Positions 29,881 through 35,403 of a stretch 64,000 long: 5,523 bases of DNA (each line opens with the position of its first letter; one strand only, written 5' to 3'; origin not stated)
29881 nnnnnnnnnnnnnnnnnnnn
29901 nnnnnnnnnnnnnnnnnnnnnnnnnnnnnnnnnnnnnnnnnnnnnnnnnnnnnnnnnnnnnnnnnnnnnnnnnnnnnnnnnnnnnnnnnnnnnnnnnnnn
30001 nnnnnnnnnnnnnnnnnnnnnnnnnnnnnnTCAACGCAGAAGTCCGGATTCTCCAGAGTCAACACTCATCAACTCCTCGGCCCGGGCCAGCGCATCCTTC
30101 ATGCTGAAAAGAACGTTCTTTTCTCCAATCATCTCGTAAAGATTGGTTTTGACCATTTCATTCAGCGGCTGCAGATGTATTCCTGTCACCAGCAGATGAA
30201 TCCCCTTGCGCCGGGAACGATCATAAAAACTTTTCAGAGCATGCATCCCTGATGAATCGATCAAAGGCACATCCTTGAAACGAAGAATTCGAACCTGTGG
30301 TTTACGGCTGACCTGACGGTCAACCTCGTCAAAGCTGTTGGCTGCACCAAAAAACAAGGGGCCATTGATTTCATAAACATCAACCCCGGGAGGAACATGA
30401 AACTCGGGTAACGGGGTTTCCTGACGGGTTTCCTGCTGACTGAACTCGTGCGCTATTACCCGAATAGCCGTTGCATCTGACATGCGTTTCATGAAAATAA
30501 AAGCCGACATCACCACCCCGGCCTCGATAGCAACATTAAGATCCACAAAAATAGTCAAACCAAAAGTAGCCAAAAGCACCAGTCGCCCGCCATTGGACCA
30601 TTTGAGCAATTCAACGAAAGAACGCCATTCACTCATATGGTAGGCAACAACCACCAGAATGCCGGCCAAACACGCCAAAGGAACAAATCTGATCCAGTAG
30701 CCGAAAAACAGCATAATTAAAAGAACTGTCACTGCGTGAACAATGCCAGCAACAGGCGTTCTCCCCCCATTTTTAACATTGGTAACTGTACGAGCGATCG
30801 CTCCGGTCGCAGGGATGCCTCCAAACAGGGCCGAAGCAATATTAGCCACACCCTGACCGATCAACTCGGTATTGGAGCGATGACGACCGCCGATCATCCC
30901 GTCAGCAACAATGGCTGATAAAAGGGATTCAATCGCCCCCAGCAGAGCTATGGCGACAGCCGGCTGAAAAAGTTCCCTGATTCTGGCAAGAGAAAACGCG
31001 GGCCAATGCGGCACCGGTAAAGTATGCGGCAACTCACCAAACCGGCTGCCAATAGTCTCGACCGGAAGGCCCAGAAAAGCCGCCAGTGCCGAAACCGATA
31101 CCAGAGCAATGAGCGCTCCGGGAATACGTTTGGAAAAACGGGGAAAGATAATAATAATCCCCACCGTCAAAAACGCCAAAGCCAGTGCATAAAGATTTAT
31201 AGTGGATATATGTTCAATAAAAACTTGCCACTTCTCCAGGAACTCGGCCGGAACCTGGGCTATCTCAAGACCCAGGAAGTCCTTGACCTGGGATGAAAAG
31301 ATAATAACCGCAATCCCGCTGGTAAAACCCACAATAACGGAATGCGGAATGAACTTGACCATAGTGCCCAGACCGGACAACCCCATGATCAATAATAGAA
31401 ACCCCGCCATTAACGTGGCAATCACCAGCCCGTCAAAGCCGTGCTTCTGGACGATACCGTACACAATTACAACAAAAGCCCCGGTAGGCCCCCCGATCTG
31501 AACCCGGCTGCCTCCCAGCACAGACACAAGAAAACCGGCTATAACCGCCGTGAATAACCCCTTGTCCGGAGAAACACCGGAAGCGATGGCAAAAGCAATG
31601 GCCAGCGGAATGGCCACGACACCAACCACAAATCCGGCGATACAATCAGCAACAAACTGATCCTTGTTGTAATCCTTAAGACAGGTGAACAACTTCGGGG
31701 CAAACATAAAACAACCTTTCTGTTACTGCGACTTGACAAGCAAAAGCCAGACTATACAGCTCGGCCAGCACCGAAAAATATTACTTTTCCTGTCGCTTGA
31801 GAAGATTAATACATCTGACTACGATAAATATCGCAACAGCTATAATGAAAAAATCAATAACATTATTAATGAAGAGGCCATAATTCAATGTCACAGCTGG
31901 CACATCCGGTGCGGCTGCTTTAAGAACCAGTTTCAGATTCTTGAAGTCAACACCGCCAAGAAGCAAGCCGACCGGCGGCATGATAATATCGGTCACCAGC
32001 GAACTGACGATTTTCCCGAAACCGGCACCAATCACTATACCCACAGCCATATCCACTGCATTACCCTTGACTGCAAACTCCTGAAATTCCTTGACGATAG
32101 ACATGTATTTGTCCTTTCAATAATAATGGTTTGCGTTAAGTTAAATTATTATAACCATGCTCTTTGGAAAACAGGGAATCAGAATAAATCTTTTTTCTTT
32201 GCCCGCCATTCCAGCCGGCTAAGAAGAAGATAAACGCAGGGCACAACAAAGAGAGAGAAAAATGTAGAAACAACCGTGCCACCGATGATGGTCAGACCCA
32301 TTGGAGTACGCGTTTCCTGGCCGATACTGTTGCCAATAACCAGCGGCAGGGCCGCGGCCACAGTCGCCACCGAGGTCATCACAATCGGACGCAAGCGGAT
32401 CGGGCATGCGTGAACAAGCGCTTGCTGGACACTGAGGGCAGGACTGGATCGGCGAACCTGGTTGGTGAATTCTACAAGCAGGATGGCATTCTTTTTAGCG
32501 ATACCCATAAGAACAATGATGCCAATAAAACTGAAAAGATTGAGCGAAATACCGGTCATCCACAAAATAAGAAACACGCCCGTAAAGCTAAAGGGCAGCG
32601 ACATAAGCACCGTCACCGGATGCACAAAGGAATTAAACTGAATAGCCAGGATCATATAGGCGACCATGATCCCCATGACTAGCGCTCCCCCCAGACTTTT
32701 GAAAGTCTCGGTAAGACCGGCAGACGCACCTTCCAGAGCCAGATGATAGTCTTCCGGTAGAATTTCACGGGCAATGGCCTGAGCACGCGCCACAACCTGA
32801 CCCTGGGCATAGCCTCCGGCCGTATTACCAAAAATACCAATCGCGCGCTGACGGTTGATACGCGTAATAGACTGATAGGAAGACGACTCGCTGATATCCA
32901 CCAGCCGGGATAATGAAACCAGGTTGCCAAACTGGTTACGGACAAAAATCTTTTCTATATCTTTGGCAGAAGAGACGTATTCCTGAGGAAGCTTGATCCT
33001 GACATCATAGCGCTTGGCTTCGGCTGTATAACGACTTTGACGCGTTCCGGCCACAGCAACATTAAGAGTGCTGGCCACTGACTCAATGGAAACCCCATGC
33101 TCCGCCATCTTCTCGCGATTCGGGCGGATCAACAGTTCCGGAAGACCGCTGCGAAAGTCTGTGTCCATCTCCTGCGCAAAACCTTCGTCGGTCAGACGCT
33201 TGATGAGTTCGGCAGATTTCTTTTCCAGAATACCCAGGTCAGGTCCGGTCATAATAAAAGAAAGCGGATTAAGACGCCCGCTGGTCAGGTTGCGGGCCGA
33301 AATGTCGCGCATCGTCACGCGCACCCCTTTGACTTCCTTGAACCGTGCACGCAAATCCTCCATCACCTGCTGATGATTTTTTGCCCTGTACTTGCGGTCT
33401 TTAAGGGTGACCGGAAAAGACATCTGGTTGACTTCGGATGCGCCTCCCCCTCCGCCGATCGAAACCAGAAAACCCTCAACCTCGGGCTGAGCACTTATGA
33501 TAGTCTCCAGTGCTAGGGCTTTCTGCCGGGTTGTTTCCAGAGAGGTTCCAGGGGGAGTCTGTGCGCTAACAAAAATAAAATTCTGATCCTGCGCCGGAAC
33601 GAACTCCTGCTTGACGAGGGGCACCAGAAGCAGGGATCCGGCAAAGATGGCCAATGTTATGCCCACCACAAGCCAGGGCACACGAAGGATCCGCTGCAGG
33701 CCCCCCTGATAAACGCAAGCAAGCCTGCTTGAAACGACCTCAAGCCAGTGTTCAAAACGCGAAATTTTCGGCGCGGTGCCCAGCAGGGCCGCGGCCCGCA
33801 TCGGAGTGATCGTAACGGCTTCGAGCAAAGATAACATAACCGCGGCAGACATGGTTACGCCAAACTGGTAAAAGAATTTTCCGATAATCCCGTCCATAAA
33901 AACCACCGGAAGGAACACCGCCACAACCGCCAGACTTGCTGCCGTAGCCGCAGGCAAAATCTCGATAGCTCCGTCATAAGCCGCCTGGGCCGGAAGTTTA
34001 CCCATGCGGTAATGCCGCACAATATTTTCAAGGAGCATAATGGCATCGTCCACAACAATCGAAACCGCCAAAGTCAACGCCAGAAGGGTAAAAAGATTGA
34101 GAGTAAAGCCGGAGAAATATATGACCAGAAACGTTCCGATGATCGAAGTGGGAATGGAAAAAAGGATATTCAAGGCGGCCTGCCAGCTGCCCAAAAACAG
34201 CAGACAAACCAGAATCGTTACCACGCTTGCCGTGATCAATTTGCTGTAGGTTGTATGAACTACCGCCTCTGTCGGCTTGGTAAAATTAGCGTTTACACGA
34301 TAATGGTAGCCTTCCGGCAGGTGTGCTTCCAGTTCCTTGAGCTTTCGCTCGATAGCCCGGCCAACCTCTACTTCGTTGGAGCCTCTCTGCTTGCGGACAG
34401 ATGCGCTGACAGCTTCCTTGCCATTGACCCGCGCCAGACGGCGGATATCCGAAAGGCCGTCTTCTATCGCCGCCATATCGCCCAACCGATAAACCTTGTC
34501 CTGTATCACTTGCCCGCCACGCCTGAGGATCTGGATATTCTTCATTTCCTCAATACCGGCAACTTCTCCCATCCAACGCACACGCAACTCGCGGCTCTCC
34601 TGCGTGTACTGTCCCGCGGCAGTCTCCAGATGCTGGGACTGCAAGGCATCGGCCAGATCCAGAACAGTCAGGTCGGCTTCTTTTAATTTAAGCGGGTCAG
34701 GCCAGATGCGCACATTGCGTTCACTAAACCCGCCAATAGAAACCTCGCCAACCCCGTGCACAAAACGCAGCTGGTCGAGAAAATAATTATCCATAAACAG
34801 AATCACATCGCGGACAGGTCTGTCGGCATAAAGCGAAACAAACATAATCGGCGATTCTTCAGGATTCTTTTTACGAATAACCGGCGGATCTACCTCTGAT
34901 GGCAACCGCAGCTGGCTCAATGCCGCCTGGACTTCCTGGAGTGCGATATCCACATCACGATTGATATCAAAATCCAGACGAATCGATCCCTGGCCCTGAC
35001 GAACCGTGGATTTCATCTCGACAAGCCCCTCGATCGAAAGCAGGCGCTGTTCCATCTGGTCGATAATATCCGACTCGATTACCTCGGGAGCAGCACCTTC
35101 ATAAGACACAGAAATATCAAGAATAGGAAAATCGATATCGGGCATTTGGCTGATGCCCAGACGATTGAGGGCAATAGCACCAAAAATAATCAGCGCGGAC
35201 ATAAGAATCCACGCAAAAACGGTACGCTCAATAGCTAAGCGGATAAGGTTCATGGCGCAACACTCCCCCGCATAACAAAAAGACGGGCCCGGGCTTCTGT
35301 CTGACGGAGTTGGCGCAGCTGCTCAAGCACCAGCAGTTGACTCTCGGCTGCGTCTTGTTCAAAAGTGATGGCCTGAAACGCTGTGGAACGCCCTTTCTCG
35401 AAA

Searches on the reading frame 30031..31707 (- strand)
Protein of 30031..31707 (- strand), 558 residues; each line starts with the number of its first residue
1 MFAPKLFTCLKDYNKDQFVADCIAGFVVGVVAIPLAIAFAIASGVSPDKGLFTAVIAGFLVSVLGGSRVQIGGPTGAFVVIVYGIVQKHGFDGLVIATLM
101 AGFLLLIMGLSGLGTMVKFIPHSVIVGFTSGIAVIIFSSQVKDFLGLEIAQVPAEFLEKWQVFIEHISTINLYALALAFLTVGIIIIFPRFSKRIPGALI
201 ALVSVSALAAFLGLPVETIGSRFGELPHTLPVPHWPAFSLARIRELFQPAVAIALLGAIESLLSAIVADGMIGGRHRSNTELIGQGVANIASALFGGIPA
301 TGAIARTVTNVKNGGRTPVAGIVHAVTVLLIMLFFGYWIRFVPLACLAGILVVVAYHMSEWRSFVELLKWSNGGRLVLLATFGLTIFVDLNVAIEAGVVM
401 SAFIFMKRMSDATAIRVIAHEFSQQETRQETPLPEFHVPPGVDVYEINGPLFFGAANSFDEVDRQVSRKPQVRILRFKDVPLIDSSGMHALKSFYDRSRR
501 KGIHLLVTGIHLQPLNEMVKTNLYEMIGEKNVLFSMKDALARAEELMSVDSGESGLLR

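Call 80: search_protein_families(library=pfam, proteins=[window:30031-31707:-], max_evalue=0.00001)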
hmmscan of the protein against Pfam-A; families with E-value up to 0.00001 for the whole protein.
window:30031-31707:- (558 aa): 2 families
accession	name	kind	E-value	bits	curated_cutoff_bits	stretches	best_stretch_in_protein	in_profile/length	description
PF00916.26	Sulfate_transp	-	5.7e-81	272.6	23.2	1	18-381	1-380/380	Sulfate permease family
PF01740.26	STAS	-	5e-15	55.6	22.6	1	435-527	3-97/106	STAS domain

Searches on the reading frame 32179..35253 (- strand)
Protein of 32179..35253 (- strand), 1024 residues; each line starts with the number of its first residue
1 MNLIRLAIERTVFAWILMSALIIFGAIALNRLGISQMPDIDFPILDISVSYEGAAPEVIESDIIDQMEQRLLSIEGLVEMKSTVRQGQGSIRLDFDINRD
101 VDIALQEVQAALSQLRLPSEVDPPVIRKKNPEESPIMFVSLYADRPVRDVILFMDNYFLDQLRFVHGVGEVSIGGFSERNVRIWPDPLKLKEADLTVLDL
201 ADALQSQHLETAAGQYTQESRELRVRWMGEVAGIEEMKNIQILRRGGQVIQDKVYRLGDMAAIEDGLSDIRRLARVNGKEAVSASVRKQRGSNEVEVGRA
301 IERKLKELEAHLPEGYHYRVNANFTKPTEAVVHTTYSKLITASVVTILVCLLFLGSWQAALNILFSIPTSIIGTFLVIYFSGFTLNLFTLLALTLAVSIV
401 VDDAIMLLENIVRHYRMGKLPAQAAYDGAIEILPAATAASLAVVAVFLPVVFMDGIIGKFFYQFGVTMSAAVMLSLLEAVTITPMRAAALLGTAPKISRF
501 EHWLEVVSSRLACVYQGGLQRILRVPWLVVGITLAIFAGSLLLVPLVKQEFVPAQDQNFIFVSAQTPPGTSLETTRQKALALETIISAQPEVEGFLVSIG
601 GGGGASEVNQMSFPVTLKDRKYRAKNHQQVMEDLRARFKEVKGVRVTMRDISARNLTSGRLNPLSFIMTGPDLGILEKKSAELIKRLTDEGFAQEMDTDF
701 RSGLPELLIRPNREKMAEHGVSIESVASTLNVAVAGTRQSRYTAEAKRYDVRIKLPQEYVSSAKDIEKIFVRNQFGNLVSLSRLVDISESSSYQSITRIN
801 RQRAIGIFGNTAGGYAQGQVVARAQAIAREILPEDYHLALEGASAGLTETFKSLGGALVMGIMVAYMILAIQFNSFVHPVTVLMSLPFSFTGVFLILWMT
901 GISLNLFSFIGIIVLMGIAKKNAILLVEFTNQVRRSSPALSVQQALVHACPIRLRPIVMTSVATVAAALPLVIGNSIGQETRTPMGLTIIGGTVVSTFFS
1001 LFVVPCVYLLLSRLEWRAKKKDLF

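Call 80: search_protein_families(library=pfam, proteins=[window:32179-35253:-], max_evalue=0.00001)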
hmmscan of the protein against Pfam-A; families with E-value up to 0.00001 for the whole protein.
window:32179-35253:- (1024 aa): 2 families
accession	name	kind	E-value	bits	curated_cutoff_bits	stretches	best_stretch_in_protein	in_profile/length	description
PF00873.25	ACR_tran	-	8.1e-253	841.9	28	1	4-1011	2-1020/1021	AcrB/AcrD/AcrF family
PF03176.21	MMPL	-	5.3e-12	45.8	20.5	1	321-494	130-305/333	MMPL family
